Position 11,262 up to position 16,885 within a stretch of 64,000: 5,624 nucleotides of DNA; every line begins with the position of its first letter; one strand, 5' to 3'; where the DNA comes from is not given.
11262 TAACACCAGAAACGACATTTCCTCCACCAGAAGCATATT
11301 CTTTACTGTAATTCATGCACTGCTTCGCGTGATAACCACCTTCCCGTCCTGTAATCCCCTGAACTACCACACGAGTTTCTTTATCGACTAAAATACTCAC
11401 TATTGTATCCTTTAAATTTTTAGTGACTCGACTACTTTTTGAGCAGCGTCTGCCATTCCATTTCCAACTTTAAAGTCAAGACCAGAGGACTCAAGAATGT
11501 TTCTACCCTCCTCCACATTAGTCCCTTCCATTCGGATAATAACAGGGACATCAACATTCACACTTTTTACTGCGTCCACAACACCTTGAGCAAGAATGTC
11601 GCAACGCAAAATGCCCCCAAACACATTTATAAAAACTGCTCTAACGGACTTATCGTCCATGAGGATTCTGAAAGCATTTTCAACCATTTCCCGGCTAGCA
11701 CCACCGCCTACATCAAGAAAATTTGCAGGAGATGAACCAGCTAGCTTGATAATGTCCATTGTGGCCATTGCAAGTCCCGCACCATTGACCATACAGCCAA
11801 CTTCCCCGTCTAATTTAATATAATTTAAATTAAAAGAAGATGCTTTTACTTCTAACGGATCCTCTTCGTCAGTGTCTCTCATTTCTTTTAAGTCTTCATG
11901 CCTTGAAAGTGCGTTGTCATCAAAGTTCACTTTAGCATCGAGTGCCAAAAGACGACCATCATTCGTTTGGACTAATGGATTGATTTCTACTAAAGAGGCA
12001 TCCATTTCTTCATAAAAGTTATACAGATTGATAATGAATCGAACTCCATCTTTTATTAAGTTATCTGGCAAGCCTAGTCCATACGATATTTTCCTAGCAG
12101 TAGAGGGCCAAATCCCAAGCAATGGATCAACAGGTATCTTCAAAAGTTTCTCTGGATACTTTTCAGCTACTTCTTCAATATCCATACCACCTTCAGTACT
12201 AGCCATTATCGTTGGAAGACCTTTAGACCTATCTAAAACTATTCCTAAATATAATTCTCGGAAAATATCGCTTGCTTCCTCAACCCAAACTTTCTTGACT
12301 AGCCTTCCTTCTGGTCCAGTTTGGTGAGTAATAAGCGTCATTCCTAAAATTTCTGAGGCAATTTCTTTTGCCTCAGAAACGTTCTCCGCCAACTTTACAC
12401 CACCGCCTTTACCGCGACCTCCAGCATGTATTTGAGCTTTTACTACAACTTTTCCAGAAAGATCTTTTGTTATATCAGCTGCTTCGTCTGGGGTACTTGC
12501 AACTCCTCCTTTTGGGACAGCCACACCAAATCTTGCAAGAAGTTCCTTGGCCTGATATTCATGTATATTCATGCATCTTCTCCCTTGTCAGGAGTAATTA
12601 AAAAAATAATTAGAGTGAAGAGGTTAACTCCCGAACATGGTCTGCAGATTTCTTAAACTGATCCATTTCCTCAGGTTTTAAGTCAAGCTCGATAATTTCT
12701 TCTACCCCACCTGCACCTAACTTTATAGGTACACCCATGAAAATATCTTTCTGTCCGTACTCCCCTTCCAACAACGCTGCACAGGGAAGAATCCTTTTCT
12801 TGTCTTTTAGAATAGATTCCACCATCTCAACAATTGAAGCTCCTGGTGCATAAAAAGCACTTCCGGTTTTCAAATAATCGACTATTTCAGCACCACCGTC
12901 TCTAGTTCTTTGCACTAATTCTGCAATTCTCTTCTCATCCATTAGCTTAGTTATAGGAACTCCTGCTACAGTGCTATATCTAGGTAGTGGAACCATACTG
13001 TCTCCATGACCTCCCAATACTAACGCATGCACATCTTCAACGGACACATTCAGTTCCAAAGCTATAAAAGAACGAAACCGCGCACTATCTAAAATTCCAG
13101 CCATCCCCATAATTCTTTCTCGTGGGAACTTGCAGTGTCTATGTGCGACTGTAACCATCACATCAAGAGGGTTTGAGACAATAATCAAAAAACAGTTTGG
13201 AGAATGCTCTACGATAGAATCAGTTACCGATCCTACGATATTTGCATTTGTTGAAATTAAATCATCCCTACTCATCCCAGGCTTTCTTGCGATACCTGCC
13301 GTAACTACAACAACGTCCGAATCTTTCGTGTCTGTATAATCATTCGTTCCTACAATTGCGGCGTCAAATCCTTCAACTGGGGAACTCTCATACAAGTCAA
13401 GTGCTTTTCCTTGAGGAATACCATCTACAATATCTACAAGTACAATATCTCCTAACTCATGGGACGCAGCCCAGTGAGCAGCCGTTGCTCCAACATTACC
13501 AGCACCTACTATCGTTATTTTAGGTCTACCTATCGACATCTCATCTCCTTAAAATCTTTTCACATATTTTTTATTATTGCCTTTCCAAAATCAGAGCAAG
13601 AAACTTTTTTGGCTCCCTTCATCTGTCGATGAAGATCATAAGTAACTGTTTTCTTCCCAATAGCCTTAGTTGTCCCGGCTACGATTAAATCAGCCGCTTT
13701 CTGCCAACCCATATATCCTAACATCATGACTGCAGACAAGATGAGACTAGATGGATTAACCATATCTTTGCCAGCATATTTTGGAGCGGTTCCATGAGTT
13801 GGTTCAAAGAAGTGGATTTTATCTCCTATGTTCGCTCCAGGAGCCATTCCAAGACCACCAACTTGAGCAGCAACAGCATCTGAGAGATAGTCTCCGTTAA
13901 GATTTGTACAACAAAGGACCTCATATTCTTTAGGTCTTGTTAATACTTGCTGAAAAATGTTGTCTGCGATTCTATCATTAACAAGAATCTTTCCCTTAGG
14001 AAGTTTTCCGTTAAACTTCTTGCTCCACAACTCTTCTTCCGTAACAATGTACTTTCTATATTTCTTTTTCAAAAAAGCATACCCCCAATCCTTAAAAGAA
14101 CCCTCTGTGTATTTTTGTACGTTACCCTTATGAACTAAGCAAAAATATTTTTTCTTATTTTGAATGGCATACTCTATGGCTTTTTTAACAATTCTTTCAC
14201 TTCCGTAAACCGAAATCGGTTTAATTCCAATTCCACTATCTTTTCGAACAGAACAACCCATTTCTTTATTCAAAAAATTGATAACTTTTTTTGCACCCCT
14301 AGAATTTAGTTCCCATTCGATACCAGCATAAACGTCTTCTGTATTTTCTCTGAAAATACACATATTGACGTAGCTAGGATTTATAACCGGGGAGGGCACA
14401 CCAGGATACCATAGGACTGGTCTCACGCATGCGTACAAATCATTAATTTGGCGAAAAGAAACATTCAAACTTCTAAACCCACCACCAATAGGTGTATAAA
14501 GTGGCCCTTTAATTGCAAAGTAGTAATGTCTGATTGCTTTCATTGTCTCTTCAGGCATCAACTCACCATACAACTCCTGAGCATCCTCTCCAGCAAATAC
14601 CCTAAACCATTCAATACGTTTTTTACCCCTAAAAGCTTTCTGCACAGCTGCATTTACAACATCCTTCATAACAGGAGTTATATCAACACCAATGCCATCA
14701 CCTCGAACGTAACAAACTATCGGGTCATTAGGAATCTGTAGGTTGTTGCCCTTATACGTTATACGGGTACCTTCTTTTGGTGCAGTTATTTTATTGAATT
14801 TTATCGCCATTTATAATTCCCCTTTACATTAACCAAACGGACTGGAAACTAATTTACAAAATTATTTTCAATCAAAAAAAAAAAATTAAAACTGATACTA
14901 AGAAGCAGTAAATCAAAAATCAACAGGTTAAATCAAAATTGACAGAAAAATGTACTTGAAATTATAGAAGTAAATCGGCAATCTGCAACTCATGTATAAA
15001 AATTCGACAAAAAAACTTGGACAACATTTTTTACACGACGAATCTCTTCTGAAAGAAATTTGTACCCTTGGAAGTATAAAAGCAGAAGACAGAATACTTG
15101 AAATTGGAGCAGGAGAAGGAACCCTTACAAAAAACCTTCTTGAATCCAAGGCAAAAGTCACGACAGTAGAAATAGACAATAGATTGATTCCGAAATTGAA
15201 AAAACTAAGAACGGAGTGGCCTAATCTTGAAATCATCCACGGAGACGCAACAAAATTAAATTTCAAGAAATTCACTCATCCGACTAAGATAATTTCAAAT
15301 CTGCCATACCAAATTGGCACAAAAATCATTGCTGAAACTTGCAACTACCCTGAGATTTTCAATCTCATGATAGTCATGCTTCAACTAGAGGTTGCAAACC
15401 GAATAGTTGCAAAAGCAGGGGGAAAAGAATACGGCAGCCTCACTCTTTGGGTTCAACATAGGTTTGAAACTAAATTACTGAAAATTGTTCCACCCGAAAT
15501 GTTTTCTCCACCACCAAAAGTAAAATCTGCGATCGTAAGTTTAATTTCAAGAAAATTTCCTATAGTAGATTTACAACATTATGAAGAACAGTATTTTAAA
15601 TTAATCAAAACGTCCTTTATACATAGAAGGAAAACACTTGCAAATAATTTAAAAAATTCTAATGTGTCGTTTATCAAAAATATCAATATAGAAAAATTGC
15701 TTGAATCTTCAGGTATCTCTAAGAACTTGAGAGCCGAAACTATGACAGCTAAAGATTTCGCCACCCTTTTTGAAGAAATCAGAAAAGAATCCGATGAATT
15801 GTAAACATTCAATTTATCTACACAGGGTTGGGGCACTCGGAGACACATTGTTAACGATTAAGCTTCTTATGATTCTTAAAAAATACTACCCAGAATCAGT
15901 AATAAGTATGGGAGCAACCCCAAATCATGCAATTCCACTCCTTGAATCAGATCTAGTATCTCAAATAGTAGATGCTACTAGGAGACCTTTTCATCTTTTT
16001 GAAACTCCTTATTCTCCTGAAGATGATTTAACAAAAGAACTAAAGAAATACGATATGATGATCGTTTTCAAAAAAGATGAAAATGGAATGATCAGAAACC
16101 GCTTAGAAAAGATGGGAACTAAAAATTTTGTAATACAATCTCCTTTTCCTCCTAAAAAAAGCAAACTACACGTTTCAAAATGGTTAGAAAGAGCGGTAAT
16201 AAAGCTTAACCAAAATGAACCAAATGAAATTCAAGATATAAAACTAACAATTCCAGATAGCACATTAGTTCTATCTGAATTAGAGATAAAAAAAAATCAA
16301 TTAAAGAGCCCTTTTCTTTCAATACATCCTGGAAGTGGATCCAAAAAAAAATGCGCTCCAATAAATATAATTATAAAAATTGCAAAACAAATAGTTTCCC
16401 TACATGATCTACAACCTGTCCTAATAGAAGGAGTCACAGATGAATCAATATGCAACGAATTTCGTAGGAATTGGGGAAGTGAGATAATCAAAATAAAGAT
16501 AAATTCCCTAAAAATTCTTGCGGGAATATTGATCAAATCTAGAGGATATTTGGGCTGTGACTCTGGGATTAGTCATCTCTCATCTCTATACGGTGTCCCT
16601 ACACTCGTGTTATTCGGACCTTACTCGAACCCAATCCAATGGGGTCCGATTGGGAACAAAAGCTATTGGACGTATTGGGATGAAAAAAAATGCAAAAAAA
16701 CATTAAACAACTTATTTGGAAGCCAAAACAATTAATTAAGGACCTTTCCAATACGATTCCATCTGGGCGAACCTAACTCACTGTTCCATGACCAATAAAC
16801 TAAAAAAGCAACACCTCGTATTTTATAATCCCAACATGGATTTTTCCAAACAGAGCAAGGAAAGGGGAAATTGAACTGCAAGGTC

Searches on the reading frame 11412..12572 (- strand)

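Call 12: search_protein_families(library=pfam, proteins=[window:11412-12572:-], max_evalue=0.0001)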
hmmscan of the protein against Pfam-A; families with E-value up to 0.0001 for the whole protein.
window:11412-12572:- (386 aa): 4 families
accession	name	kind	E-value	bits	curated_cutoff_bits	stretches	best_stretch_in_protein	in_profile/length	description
PF08442.15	ATP-grasp_2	-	6.6e-79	264.7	29.5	1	2-201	1-201/202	ATP-grasp domain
PF00549.24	Ligase_CoA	-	2.7e-28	99.1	24.5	1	261-381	1-128/128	CoA-ligase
PF24948.1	Citrate_synth_N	-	2.2e-17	63.6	83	1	3-221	5-224/232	ATP-citrate synthase ATP-grasp domain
PF13549.11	ATP-grasp_5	-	1.2e-11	44.8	27.6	1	4-134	11-137/221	ATP-grasp domain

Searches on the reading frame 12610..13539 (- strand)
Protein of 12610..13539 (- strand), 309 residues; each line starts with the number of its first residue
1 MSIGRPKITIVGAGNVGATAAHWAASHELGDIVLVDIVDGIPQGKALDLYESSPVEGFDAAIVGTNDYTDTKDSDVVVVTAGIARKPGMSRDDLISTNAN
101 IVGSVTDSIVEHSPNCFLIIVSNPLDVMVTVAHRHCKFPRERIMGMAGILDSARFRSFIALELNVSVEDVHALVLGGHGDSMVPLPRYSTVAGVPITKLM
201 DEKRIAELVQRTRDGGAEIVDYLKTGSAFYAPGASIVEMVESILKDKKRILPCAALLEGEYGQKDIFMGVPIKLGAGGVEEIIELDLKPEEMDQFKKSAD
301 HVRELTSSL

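Call 12: search_protein_families(library=pfam, proteins=[window:12610-13539:-], max_evalue=0.0001)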
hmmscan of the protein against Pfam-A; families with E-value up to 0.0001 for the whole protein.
window:12610-13539:- (309 aa): 2 families
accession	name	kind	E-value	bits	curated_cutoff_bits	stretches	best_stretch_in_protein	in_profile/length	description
PF00056.29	Ldh_1_N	-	3.5e-41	141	27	1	7-145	2-141/141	lactate/malate dehydrogenase, NAD binding domain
PF02866.23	Ldh_1_C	-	2.4e-33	116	22.6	1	150-303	3-164/174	lactate/malate dehydrogenase, alpha/beta C-terminal domain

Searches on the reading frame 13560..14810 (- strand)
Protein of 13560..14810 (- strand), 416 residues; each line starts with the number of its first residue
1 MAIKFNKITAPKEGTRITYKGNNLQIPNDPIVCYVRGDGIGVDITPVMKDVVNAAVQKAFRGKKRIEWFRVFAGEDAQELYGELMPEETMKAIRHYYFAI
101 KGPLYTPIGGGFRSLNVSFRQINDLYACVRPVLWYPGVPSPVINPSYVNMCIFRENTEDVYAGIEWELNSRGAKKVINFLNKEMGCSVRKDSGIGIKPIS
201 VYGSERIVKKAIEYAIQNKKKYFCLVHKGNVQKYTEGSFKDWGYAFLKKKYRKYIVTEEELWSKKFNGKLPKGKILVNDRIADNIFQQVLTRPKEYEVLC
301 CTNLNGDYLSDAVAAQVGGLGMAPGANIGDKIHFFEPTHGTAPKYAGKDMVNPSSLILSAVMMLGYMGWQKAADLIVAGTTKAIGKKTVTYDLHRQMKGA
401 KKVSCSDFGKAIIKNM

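Call 12: search_protein_families(library=pfam, proteins=[window:13560-14810:-], max_evalue=0.0001)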
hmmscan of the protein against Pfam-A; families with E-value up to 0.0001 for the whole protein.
window:13560-14810:- (416 aa): 1 family
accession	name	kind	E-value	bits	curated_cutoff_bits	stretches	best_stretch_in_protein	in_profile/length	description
PF00180.25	Iso_dh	-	2.9e-85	287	27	1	32-412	2-348/348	Isocitrate/isopropylmalate dehydrogenase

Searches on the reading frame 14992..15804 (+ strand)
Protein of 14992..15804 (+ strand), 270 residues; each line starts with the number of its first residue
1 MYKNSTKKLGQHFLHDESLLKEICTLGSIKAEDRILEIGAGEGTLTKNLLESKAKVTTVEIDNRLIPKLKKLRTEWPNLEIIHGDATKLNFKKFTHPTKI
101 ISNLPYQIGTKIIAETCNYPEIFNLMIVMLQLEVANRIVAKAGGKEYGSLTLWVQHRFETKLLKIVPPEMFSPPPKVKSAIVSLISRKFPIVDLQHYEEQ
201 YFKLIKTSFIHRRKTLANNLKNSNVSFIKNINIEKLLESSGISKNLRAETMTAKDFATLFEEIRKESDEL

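Call 12: search_protein_families(library=pfam, proteins=[window:14992-15804:+], max_evalue=0.0001)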
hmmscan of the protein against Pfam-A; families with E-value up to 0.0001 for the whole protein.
window:14992-15804:+ (270 aa): 3 families
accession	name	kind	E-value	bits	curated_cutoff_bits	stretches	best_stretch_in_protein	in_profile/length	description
PF00398.26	RrnaAD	-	9.2e-61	205.7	24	1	4-264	3-262/263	Ribosomal RNA adenine dimethylase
PF13649.12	Methyltransf_25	-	4.5e-07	30.9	27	1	35-93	1-62/97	Methyltransferase domain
PF08241.18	Methyltransf_11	-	1.2e-05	26.3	21.2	1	36-92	1-57/95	Methyltransferase domain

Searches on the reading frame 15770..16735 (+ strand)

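Call 12: search_protein_families(library=pfam, proteins=[window:15770-16735:+], max_evalue=0.0001)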
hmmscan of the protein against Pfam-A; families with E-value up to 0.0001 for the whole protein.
window:15770-16735:+ (321 aa): 1 family
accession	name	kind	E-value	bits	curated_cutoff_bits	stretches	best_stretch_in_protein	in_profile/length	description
PF01075.23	Glyco_transf_9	-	2.8e-06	27.3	22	1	156-311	86-236/247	Glycosyltransferase family 9 (heptosyltransferase)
